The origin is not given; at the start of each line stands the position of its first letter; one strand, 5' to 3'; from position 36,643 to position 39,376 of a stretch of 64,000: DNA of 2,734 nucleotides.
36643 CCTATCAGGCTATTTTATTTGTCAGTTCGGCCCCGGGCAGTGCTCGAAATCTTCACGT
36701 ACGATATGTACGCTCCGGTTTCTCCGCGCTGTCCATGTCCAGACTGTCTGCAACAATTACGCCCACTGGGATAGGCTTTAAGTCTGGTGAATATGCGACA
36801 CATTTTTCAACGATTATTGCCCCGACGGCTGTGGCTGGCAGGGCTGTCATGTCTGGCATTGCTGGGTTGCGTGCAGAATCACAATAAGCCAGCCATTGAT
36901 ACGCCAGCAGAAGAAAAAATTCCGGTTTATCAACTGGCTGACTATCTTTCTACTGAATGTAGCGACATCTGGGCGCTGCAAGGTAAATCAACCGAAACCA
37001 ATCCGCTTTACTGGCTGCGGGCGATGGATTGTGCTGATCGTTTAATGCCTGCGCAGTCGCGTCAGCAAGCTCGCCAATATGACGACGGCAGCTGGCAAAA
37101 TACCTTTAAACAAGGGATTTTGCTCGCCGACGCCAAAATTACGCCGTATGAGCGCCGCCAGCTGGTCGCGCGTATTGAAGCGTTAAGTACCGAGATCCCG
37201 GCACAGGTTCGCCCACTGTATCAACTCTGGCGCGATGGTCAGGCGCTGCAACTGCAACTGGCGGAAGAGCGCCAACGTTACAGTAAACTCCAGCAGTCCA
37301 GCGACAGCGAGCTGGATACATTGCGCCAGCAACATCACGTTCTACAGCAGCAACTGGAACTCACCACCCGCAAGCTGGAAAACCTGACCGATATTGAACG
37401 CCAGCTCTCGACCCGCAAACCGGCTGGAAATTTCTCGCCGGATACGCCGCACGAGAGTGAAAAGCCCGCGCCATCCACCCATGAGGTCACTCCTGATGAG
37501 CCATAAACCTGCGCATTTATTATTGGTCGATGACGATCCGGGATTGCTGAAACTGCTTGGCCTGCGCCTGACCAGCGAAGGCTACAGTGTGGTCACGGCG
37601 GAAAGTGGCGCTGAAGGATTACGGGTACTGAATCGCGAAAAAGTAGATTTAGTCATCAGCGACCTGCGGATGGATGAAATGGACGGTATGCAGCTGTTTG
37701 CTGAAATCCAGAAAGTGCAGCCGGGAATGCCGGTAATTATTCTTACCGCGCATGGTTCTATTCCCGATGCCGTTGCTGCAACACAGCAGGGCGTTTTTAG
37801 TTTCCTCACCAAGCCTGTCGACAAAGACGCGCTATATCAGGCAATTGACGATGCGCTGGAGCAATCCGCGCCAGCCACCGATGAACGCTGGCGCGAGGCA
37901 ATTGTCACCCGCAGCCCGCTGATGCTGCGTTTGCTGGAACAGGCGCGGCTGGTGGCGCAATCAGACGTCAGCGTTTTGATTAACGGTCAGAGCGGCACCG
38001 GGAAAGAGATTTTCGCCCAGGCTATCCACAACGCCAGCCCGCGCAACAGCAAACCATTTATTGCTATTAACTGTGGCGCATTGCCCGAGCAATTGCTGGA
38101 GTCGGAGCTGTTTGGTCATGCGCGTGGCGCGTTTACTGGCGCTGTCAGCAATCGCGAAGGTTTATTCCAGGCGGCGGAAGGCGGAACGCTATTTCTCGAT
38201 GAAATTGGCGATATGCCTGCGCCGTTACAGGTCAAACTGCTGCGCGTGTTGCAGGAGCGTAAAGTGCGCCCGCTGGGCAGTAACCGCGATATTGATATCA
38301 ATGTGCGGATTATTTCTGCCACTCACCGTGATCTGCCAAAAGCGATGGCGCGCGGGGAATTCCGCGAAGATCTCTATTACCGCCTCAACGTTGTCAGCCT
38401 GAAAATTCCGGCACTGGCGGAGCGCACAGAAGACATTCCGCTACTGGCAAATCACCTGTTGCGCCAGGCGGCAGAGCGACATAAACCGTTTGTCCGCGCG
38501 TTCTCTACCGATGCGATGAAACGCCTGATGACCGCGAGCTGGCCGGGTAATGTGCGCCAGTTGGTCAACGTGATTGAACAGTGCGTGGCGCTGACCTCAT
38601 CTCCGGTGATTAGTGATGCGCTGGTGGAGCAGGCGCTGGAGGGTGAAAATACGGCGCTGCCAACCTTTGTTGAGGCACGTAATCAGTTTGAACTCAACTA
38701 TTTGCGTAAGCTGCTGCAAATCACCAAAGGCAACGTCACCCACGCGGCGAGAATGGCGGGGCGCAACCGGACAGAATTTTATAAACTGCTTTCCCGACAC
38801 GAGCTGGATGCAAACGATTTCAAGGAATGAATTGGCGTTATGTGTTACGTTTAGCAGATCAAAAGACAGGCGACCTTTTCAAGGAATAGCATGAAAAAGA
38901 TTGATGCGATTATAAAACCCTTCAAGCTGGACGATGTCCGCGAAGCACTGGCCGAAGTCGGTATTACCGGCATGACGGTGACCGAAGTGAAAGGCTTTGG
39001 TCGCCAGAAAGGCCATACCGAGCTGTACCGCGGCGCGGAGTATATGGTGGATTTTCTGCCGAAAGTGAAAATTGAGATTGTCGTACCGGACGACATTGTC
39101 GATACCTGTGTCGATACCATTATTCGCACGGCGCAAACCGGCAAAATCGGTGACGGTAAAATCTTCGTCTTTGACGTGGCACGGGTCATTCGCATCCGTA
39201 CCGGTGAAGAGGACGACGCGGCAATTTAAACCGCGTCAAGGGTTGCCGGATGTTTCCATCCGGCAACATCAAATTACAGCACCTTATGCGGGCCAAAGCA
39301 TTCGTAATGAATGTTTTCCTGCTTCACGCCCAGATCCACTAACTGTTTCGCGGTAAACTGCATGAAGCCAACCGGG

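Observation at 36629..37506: Lipoprotein gene qseG embedded between the kinase and the sigma54 regulator, overlapping glrR by 11 bp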

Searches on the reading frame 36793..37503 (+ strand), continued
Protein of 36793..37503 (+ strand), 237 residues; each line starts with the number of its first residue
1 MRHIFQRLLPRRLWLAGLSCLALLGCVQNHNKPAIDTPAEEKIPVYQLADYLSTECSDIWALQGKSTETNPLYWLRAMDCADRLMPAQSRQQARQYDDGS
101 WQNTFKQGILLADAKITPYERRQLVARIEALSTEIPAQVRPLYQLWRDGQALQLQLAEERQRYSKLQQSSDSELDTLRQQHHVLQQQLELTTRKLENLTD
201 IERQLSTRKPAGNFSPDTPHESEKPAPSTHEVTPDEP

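Call 52: find_encoding_contigs(protein=P0173, flank=4000, max_places=2)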
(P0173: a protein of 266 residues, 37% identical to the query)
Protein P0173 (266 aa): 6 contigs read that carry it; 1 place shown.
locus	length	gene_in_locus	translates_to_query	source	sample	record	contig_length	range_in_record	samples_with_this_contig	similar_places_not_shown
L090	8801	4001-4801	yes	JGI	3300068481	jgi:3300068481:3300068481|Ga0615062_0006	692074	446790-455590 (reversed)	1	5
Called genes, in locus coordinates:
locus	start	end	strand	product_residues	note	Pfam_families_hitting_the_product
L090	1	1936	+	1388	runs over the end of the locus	PF18076:FGAR-AT_N, PF18072:FGAR-AT_linker, PF02769:AIRS_C, PF22689:FGAR-AT_PurM_N-like, PF02769:AIRS_C, PF13507:GATase_5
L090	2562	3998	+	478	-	PF00512:HisKA, PF02518:HATPase_c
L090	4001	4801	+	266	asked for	PF13942:Lipoprotein_20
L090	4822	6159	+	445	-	PF00072:Response_reg, PF00158:Sigma54_activat, PF14532:Sigma54_activ_2, PF07728:AAA_5 (weak), PF25601:AAA_lid_14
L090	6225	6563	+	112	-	PF00543:P-II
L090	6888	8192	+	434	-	PF00464:SHMT, PF00155:Aminotran_1_2 (weak)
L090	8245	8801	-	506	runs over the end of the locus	-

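Call 53: find_encoding_contigs(protein=P0219, flank=4000, max_places=2)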
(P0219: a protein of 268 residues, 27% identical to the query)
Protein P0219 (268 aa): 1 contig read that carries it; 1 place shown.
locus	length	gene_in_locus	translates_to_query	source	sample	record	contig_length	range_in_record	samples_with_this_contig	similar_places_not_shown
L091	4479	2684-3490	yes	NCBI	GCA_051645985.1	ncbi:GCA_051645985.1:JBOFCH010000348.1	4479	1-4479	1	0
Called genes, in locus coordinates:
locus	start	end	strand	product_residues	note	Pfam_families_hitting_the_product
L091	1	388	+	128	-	PF13507:GATase_5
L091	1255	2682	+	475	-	PF00512:HisKA, PF02518:HATPase_c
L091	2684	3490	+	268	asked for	PF13942:Lipoprotein_20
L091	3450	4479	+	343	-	PF00072:Response_reg, PF00158:Sigma54_activat, PF14532:Sigma54_activ_2, PF07728:AAA_5 (weak)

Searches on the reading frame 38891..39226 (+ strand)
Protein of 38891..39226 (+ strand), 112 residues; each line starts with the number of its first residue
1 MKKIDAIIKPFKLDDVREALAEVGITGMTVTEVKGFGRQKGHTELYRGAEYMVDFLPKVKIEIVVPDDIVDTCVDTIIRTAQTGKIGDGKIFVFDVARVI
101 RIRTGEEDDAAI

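Call 20: search_protein_families(proteins=[window:38891-39226:+], library=ncbifam)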
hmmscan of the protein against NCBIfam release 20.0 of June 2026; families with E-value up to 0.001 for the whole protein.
window:38891-39226:+ (112 aa): 2 families
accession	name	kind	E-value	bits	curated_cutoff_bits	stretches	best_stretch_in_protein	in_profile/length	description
NF008111.0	PRK10858.1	equivalog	3.4e-73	243.2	202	1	1-112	1-112/112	nitrogen regulatory protein P-II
NF007946.0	PRK10665.1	equivalog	1.4e-52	177.2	181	1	1-112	1-112/112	P-II family nitrogen regulator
